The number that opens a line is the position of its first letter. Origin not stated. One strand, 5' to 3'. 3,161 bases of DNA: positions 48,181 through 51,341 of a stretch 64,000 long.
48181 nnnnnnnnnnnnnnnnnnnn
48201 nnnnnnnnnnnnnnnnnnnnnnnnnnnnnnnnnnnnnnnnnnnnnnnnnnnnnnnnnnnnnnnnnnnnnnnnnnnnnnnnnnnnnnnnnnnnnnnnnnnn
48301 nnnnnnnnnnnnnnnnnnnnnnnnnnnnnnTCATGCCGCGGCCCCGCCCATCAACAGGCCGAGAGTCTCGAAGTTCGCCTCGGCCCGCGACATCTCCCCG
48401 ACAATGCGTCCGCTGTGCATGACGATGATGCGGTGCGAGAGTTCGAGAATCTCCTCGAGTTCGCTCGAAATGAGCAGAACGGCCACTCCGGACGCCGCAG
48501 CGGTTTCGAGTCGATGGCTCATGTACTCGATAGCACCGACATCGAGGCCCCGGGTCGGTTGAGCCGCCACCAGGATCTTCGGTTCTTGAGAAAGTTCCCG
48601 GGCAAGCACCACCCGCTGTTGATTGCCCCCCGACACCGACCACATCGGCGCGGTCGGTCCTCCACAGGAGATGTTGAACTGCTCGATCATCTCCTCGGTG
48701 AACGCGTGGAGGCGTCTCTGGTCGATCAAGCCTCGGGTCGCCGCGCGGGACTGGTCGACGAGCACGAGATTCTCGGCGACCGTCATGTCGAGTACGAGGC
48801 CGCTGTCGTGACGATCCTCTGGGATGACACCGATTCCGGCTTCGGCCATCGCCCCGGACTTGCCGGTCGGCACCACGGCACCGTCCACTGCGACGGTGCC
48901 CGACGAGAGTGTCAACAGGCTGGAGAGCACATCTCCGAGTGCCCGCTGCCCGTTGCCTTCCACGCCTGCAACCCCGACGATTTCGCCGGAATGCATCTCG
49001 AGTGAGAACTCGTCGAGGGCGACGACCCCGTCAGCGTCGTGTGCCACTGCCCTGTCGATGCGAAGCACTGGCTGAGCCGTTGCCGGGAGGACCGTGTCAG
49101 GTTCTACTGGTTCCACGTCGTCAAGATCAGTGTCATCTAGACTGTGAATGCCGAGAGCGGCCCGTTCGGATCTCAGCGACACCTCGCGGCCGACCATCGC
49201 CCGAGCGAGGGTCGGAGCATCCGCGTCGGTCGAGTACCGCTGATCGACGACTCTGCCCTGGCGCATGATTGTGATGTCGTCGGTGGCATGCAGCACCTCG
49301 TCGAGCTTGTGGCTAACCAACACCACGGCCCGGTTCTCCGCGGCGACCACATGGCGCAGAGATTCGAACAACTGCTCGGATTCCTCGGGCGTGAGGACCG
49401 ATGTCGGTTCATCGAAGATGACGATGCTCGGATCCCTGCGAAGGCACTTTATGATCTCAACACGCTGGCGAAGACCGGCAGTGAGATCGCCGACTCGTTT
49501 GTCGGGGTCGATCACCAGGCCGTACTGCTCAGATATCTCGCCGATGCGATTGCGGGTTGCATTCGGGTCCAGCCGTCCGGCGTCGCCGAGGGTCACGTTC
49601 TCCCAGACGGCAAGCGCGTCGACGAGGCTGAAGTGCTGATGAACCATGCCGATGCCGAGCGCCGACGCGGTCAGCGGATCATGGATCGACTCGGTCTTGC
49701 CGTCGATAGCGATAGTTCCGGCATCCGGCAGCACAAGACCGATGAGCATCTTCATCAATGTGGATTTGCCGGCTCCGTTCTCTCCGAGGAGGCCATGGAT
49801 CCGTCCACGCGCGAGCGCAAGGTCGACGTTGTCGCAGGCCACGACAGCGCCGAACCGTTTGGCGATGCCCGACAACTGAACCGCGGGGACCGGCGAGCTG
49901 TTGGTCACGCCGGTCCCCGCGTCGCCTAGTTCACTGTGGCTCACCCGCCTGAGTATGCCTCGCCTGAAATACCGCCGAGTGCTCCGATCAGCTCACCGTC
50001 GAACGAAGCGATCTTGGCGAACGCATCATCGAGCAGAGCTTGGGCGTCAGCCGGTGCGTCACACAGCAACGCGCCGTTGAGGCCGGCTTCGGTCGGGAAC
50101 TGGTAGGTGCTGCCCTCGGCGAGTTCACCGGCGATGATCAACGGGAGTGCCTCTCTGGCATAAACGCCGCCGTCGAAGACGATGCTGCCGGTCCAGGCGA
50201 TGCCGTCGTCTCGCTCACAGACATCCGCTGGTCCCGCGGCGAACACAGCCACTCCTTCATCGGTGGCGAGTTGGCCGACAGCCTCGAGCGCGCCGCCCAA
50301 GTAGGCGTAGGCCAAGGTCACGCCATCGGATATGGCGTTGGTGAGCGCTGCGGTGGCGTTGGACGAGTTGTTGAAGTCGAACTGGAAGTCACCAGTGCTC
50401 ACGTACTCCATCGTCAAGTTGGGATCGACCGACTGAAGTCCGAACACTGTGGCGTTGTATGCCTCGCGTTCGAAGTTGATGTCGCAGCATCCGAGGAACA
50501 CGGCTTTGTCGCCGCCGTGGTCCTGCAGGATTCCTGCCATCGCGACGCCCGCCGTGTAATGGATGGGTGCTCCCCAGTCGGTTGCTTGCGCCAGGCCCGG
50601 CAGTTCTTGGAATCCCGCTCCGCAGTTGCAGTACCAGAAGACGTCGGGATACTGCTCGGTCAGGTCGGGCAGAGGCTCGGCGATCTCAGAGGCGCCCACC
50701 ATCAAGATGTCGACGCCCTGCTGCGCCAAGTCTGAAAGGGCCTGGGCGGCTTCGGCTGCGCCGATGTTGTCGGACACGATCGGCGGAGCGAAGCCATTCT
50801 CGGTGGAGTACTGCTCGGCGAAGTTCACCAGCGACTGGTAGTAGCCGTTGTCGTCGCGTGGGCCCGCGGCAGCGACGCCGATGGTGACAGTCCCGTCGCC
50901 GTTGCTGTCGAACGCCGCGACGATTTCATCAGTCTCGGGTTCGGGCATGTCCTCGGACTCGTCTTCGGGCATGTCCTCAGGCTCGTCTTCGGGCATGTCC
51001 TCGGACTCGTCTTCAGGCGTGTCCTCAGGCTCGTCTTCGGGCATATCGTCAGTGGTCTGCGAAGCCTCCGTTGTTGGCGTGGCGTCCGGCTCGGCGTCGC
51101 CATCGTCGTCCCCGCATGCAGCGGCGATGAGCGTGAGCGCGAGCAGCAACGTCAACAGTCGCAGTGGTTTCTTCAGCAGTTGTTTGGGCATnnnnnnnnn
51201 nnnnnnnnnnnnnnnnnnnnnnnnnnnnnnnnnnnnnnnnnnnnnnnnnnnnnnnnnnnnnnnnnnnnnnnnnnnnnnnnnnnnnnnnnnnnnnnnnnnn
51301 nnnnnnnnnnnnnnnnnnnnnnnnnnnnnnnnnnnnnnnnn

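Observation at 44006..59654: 15.6-kb, 12-gene co-directional array (mostly start-stop-overlapped) of unassigned catabolic function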

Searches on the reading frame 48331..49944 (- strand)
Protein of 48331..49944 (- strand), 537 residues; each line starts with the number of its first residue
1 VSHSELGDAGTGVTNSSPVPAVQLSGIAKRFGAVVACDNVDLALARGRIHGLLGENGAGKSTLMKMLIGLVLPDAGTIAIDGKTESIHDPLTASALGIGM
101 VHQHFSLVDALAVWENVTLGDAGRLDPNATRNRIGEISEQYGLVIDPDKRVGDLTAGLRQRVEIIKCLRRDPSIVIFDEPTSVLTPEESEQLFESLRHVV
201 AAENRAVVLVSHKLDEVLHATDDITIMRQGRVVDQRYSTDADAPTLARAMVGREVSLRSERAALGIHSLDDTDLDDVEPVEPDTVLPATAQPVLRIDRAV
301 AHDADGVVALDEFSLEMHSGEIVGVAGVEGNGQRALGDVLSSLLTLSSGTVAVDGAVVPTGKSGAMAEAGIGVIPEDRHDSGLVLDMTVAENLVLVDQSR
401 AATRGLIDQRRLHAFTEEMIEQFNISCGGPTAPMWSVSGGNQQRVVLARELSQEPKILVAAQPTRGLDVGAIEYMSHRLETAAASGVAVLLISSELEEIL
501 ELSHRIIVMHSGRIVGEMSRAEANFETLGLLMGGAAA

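Call 5: search_protein_families(library=pfam, proteins=[window:48331-49944:-])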
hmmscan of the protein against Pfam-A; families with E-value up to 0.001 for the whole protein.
window:48331-49944:- (537 aa): 1 family
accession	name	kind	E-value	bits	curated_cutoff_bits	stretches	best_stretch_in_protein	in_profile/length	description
PF00005.33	ABC_tran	-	5.7e-45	153.7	25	2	38-182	2-137/137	ABC transporter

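Call 6: search_protein_families(library=ncbifam, proteins=[window:48331-49944:-])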
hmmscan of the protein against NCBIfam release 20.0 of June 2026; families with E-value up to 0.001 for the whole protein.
window:48331-49944:- (537 aa): 188 families (the best 25 are shown)
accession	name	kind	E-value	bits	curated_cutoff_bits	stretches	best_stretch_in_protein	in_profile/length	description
NF047930.1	ABC_ATP_B6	equivalog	3.3e-126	421.9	670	1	21-533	2-509/510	putative B6 ABC transporter ATP-binding protein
NF008442.0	PRK11288.1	equivalog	1.3e-102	343.7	689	2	19-256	5-246/504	L-arabinose ABC transporter ATP-binding protein AraG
NF010069.0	PRK13549.1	equivalog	6.6e-100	335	699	1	22-526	6-495/513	xylose ABC transporter ATP-binding protein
NF011967.0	PRK15439.1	equivalog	6.2e-97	325.1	586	1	15-528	5-495/510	autoinducer 2 ABC transporter ATP-binding protein LsrA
NF008030.0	PRK10762.1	equivalog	1.9e-96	323.8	745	2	22-255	5-242/501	ribose ABC transporter ATP-binding protein RbsA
NF041861.1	YtfR_transport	equivalog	1e-94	317.8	850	2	23-260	3-243/492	galactofuranose ABC transporter, ATP-binding protein YtfR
NF040905.2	GguA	equivalog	6.1e-94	315.2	810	1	23-528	3-496/500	multiple monosaccharide ABC transporter ATP-binding protein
TIGR02633.1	xylG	equivalog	5e-88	295.8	723.65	1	23-519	3-486/500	D-xylose ABC transporter ATP-binding protein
NF007253.0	PRK09700.1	equivalog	1.4e-85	287.8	772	1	20-522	4-495/510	D-allose ABC transporter ATP-binding protein AlsA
NF008215.0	PRK10982.1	equivalog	5.3e-79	266.1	828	2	22-258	14-253/506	galactose/methyl galactoside ABC transporter ATP-binding protein MglA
TIGR01188.1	drrA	subfamily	9.6e-66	222.1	312.45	2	29-236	1-206/302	daunorubicin resistance ABC transporter, ATP-binding protein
TIGR03410.1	urea_trans_UrtE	equivalog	1.1e-57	195.2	285.8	2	23-249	2-227/230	urea ABC transporter ATP-binding subunit UrtE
TIGR03864.1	PQQ_ABC_ATP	hypoth_equivalog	8e-57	192.4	302.25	2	22-236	2-214/236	ABC transporter, ATP-binding subunit, PQQ-dependent alcohol dehydrogenase system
TIGR03522.1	GldA_ABC_ATP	equivalog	1.5e-55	188.8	402.6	2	22-235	3-213/301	gliding motility-associated ABC transporter ATP-binding subunit GldA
NF010060.0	PRK13537.1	equivalog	7.6e-55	186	521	2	16-235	10-227/314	nodulation factor ABC transporter ATP-binding protein NodI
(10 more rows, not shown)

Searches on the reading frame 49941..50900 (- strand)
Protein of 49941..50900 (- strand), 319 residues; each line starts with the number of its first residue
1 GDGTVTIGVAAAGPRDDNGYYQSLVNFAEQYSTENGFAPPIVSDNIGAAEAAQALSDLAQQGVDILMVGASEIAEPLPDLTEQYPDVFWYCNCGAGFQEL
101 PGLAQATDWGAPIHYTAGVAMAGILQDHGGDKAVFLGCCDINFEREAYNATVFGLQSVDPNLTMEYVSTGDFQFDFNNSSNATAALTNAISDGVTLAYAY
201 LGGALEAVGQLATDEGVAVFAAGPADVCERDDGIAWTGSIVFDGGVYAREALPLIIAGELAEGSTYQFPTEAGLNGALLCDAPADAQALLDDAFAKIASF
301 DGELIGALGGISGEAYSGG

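Call 50: search_protein_families(library=pfam, proteins=[window:49941-50900:-], max_evalue=1)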
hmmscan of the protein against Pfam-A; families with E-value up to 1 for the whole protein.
window:49941-50900:- (319 aa): 3 families
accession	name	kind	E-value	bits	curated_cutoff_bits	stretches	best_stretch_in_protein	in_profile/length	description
PF02608.20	Bmp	-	6e-05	22.6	24.1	1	5-265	2-256/301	ABC transporter substrate-binding protein PnrA-like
PF13407.12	Peripla_BP_4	-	0.014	15.4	35.1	1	13-70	5-63/258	Periplasmic binding protein domain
PF00532.27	Peripla_BP_1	-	0.042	13.8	22.2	1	14-72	9-67/281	Periplasmic binding proteins and sugar binding domain of LacI family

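Call 51: find_homologous_proteins(query=window:49941-50900:-)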
Query window:49941-50900:- (319 aa): 782 proteins with E <= 0.001 among 8000 candidates; the best 120 are listed.
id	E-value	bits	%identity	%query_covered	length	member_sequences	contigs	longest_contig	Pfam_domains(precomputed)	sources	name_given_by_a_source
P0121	2.7e-198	676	96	100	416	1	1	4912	-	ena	-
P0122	7.5e-198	674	96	100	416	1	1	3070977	-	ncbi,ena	-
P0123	3.8e-197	672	95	100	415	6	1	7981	-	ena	-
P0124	3.9e-191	652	93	100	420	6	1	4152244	-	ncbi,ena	-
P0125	5.8e-188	642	92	100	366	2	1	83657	PF02608.21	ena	-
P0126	6.1e-186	635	90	100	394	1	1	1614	-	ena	-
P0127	2.0e-184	630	88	100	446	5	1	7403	-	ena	-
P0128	7.3e-184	628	90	100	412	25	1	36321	-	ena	-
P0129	5.5e-183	626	88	100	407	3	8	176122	PF02608.21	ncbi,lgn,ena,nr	ncbi:MAG: hypothetical protein OXH61_14595 [Acidimicrobiaceae bacterium]|nr:hypothetical protein [Ac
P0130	5.0e-182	622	89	100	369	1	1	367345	-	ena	-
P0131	2.4e-178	610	88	100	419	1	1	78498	PF02608.21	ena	-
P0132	7.9e-173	592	86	100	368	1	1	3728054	PF02608.21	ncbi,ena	-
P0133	6.2e-172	589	84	100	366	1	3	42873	PF02608.21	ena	-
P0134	3.8e-169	580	83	100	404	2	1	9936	-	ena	-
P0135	4.3e-168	577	81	100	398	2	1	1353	-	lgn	-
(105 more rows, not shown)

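Call 60: predict_structure(alignment_id=A1)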
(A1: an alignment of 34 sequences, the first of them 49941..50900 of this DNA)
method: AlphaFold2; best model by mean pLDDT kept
length: 319 residues; sequences in the alignment: 34
mean_pLDDT: 85.8   pTM: 0.85
mean pLDDT of the five models: 85.8, 85.7, 84.9, 83.0, 78.1
residues with pLDDT >= 90: 141; 70-90: 147; 50-70: 25; < 50: 6
segments of 3 or more residues with pLDDT < 50: 171-174
pLDDT, mean of each block of 10 residues (from residue 1): 76 67 85 89 86 93 86 83 90 68 83 96 92 85 87 98 82 58 90 92 84 94 80 90 82 85 86 91 94 96 95 79
secondary structure, 60 per line:
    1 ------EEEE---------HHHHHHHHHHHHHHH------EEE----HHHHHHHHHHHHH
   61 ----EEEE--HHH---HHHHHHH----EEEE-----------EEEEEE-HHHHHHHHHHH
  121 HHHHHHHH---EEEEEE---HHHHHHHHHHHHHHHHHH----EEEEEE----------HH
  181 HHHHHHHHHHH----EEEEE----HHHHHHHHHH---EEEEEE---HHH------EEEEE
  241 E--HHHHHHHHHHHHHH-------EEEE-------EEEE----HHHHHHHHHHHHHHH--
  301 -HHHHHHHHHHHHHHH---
elements in order: E7-10 H20-34 E41-43 H48-60 E65-68 H77-83 E88-91 E103-108 H110-128 E132-137 H141-158 E163-168 H179-191 E196-200 H205-214 E218-223 E236-241 H244-257 E265-268 E276-279 H284-298 H302-316

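Call 62: fold_search(model_id=the predicted structure, library=pdb)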
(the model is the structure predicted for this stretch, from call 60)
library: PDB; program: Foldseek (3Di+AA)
matches with E <= 10: 1813; with E <= 0.001: 769
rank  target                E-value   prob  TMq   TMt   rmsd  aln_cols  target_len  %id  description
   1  6pii_A                2.7e-16  1.00  0.74  0.70   3.6       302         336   18  The evolving story of AtzT, a periplasmic binding protein (released 2019-11-13)
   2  6y9u_B                4.1e-16  1.00  0.77  0.74   3.8       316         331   16  Crystal structure of PnrA from S. pneumoniae in complex with adenosine (released 2021-02-10)
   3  6pi5_A                6.6e-16  1.00  0.73  0.70   3.6       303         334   18  The evolving story of AtzT, a periplasmic binding protein (released 2019-11-13)
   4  6y9u_A                7.0e-16  1.00  0.77  0.74   3.8       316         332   16  Crystal structure of PnrA from S. pneumoniae in complex with adenosine (released 2021-02-10)
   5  6pi5_D                7.9e-16  1.00  0.74  0.71   3.6       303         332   18  The evolving story of AtzT, a periplasmic binding protein (released 2019-11-13)
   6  6yab_AAA              8.4e-16  1.00  0.77  0.75   3.8       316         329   16  Crystal structure of PnrA from S. pneumoniae in complex with uridine (released 2021-02-10)
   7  6pi5_C                1.1e-15  1.00  0.74  0.71   3.5       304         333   18  The evolving story of AtzT, a periplasmic binding protein (released 2019-11-13)
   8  6pi6_A                1.2e-15  1.00  0.74  0.71   3.6       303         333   18  The evolving story of AtzT, a periplasmic binding protein (released 2019-11-13)
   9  6y9u_D                1.5e-15  1.00  0.76  0.74   4.0       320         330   16  Crystal structure of PnrA from S. pneumoniae in complex with adenosine (released 2021-02-10)
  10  6yag_D                1.6e-15  1.00  0.78  0.76   3.6       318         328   16  Crystal structure of PnrA from S. pneumoniae in complex with thymidine (released 2021-02-10)
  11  3s99                  2.4e-15  1.00  0.74  0.72   3.5       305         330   17  Crystal structure of a basic membrane lipoprotein from brucella melitensis, iodide soak (released 2011-06-22)
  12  6yag_C                3.1e-15  1.00  0.77  0.75   3.2       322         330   16  Crystal structure of PnrA from S. pneumoniae in complex with thymidine (released 2021-02-10)
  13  6yab_DDD              4.7e-15  1.00  0.78  0.75   3.6       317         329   17  Crystal structure of PnrA from S. pneumoniae in complex with uridine (released 2021-02-10)
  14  2fqw                  5.3e-15  1.00  0.79  0.80   3.0       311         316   18  PnrA from Treponema pallidum as purified from E. coli (bound to inosine) (released 2006-02-14)
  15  6pi6_C                8.0e-15  1.00  0.74  0.72   3.4       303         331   18  The evolving story of AtzT, a periplasmic binding protein (released 2019-11-13)
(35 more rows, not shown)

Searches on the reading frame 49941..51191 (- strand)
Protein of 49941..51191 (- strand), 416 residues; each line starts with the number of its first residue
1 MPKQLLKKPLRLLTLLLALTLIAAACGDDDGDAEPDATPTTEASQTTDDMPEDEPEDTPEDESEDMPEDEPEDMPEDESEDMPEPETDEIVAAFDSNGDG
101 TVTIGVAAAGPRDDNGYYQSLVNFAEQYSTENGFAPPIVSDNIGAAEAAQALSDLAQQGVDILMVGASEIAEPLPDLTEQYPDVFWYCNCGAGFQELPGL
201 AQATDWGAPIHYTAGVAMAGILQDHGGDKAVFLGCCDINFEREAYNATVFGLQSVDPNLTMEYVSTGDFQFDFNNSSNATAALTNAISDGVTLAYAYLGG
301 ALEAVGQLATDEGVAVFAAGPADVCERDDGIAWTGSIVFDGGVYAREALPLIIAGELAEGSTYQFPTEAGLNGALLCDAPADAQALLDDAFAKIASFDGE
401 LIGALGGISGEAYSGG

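Call 5: search_protein_families(library=pfam, proteins=[window:49941-51191:-])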
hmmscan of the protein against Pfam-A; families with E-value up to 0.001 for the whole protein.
window:49941-51191:- (416 aa): 1 family
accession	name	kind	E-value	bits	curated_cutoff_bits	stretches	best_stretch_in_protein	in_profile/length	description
PF02608.20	Bmp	-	0.00015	21.3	24.1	1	102-361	2-255/301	ABC transporter substrate-binding protein PnrA-like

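Call 6: search_protein_families(library=ncbifam, proteins=[window:49941-51191:-])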
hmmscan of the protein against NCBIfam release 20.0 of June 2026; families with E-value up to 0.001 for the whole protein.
window:49941-51191:- (416 aa): 1 family
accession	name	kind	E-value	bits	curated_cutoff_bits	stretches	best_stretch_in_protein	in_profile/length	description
NF037973.1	metallo_SslE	exception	0.00098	16.6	3000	0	11-90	10-87/1519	lipoprotein metalloprotease SslE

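Call 25: search_solved_structures(query=window:49941-51191:-, max_evalue=1)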
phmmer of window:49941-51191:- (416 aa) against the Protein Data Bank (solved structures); distinct sequences matched with E-value up to 1: 12.
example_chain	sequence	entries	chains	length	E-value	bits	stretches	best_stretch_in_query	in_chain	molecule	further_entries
4np4_A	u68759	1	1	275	0.00037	22.8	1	257-345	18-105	Toxin B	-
23px_A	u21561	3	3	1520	0.016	17.4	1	10-90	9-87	Putative lipoprotein AcfD homolog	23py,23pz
6rxu_CW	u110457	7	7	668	0.023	16.9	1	18-120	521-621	Ribosome biogenesis protein ENP2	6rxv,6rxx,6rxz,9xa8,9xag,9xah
5t7c_A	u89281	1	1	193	0.053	15.7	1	73-115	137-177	Hippocalcin-like protein 1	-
8bf9_A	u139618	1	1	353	0.064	15.4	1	8-88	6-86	Translocon-associated protein subunit alpha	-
8b5l_q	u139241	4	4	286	0.11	14.6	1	9-86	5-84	Translocon-associated protein subunit alpha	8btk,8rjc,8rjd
1bjf_A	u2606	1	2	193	0.36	12.9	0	73-115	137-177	NEUROCALCIN DELTA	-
1g8i_A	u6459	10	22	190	0.48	12.5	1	73-121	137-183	NEURONAL CALCIUM SENSOR 1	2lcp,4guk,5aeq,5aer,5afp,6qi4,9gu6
8z11_H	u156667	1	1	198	0.64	12.1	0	303-391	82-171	iFCPI-10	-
8b6l_E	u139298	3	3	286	0.72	11.9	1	27-87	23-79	Translocon-associated protein subunit alpha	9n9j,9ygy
5g58_A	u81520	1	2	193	0.8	11.8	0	73-115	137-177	Neuron-specific calcium-binding protein hippocalcin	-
5g4p_A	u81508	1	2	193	0.81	11.8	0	73-115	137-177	Neuron-specific calcium-binding protein hippocalcin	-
